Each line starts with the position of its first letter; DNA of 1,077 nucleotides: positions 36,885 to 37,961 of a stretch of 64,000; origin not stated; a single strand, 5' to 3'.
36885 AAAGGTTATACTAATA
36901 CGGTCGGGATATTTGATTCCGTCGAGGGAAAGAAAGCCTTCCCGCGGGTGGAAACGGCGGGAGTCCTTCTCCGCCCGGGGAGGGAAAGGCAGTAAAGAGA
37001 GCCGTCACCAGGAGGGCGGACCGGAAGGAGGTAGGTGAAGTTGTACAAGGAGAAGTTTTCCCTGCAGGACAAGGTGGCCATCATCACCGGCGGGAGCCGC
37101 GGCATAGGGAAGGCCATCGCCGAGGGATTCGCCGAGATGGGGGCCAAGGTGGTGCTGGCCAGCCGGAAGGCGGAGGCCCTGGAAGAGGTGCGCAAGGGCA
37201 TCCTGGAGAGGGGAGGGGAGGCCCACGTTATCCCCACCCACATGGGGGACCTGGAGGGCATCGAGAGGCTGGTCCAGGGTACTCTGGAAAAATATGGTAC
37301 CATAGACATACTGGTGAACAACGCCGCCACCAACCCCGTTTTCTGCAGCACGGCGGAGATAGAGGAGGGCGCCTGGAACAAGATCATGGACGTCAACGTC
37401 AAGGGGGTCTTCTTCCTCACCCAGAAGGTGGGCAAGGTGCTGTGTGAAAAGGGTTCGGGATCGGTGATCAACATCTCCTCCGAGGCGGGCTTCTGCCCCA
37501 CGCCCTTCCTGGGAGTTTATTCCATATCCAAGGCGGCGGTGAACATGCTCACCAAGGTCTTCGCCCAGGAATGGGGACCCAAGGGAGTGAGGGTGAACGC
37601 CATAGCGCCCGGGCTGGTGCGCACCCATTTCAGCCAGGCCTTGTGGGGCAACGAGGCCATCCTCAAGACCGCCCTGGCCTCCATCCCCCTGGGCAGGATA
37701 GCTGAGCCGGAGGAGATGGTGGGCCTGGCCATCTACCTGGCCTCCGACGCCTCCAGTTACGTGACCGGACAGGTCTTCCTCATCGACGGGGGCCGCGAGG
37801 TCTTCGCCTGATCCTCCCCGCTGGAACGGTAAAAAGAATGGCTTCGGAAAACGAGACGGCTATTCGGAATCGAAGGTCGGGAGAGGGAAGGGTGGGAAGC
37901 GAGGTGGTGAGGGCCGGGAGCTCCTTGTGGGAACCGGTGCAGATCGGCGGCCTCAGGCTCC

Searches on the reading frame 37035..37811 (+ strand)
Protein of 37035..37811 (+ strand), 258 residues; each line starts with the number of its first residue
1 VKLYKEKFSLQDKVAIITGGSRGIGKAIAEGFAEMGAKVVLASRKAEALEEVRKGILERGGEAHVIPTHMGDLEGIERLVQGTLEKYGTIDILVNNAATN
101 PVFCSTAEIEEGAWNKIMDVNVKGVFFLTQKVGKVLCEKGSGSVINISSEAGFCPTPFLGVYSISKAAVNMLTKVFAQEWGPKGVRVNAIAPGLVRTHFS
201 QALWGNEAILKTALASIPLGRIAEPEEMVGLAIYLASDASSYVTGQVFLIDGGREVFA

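Call 77: search_protein_families(library=pfam, proteins=[window:37035-37811:+], max_evalue=0.01)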
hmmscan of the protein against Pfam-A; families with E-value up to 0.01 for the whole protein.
window:37035-37811:+ (258 aa): 6 families
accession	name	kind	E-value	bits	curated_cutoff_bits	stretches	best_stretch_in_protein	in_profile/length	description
PF13561.12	adh_short_C2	-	1.4e-63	215.1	27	1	22-253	6-234/236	Enoyl-(Acyl carrier protein) reductase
PF00106.31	adh_short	-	3.1e-58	196.9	26.6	1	13-204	1-191/195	short chain dehydrogenase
PF08659.16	KR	-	5.9e-09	36.5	22.6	1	16-195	4-178/180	KR domain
PF23441.1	SDR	-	2.9e-07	30.6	27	1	12-253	7-254/258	SDR-like rossmann domain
PF01370.27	Epimerase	-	0.0003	20.7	20.9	1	16-184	2-164/240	NAD dependent epimerase/dehydratase family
PF03807.23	F420_oxidored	-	0.0085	17.1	21.6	0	13-54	1-42/94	NADP oxidoreductase coenzyme F420-dependent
